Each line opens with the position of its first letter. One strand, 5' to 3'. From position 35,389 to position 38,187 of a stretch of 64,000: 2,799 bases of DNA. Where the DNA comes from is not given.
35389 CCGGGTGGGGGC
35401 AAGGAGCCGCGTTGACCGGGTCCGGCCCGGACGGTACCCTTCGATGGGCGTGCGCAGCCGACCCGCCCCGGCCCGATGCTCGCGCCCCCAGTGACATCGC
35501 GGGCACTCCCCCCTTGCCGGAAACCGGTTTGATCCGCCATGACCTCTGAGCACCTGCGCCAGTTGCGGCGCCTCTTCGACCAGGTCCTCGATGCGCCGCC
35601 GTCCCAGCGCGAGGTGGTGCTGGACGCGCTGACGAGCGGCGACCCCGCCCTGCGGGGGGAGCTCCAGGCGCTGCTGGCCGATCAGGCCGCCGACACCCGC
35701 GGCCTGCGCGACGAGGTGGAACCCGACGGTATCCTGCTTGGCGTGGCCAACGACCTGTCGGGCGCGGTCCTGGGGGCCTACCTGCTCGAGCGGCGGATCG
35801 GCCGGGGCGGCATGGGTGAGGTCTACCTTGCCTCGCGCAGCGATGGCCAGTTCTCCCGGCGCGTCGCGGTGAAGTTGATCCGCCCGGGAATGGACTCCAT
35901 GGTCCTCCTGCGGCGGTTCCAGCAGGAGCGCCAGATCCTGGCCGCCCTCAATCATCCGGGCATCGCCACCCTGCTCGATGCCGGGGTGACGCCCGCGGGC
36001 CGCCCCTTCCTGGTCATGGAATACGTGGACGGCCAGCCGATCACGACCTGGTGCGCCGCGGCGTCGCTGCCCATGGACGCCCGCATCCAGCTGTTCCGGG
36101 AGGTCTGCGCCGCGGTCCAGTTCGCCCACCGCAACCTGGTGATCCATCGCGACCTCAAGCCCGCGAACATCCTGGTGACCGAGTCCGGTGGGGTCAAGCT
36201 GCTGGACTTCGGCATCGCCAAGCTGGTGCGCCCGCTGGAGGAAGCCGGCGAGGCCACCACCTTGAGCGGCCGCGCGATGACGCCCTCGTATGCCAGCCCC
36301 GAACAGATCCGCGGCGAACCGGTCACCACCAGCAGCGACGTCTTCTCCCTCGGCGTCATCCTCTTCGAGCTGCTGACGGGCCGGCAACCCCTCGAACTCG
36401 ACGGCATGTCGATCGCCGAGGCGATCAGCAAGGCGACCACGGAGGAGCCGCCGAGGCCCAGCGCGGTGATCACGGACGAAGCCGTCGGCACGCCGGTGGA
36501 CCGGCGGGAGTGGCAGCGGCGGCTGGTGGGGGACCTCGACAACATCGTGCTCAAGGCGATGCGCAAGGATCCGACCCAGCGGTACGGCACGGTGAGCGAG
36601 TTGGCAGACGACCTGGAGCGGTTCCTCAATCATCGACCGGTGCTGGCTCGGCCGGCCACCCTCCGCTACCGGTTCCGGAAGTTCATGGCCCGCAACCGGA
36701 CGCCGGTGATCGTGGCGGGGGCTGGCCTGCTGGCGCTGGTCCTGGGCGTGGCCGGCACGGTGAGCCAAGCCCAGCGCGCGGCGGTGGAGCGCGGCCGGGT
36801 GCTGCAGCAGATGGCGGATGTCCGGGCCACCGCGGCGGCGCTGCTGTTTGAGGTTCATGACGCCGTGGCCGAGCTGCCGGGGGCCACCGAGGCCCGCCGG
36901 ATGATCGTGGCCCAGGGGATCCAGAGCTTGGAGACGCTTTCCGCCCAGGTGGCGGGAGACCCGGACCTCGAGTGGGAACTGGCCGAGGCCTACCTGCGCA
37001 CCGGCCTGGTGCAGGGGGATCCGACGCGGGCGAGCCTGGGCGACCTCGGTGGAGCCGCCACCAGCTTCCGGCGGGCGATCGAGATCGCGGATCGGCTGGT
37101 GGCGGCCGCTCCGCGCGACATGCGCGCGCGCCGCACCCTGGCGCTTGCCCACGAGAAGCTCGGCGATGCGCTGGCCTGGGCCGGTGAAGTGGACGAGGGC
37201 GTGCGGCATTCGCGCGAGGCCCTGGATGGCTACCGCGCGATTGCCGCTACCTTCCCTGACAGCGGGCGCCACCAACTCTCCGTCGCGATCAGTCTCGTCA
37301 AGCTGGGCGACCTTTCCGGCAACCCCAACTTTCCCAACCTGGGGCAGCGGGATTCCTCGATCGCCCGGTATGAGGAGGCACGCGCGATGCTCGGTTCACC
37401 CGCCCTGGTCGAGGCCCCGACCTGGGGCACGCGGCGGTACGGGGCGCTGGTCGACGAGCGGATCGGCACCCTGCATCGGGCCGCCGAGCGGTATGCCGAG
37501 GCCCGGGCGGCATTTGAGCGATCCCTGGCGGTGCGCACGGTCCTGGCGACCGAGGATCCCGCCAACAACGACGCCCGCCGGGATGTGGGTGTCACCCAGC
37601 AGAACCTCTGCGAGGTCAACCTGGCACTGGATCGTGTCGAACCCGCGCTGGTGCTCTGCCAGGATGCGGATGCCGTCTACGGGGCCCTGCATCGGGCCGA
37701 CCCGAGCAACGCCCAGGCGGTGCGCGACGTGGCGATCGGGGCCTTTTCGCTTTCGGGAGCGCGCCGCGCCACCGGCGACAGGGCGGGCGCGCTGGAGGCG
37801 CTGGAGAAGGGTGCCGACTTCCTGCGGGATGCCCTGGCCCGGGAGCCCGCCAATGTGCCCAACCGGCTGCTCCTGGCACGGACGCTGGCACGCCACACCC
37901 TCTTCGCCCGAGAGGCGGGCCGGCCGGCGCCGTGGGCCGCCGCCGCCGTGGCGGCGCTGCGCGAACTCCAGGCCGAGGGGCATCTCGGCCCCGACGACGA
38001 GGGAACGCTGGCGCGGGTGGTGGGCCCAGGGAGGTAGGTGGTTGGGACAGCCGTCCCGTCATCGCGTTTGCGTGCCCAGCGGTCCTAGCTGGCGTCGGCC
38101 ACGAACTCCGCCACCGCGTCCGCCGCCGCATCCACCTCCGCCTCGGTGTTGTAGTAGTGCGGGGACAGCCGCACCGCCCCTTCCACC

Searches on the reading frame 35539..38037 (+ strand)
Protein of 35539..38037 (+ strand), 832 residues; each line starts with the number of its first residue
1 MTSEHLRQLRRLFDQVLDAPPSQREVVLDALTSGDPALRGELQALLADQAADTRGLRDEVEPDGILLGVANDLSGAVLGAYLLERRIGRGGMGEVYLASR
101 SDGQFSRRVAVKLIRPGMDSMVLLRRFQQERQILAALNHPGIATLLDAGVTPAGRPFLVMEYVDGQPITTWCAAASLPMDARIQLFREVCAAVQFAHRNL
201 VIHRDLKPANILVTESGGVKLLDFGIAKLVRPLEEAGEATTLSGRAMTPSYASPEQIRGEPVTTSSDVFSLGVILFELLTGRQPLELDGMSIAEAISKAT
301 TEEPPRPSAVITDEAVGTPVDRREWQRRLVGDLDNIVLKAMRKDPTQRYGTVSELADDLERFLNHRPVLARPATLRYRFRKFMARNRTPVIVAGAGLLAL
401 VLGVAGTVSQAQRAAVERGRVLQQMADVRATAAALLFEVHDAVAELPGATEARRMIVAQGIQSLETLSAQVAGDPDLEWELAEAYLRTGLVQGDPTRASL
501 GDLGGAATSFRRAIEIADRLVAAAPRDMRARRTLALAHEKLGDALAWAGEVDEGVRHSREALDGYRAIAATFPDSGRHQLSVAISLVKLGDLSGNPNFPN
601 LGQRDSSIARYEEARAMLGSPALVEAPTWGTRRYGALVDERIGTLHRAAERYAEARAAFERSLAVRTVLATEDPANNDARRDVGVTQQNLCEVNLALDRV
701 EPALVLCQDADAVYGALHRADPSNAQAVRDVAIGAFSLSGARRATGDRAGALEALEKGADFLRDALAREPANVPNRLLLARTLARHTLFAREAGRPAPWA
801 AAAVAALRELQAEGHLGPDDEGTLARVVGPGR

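Call 69: search_protein_families(library=pfam, proteins=[window:35539-38037:+], max_evalue=0.0001)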
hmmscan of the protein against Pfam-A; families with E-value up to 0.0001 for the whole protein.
window:35539-38037:+ (832 aa): 7 families
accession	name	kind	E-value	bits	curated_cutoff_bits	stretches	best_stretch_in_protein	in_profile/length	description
PF00069.31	Pkinase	-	2.4e-45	155.5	31.7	1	83-351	3-254/263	Protein kinase domain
PF07714.23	PK_Tyr_Ser-Thr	-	4.3e-33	115.2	23.1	1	84-301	4-219/258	Protein tyrosine and serine/threonine kinase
PF03109.22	ABC1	-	9.3e-10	38.5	22.9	1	156-229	143-216/244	ABC1 atypical kinase-like domain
PF01636.29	APH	-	1.8e-06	28.3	23.2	0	95-173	13-86/239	Phosphotransferase enzyme family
PF13424.12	TPR_12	-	4e-06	27.4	30.1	0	640-687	7-55/77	Tetratricopeptide repeat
PF06293.20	Kdo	-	2.2e-05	24.4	21.3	1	125-224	56-166/207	Lipopolysaccharide kinase (Kdo/WaaP) family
PF13371.12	TPR_9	-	3.8e-05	24.1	35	0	509-544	10-45/73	Tetratricopeptide repeat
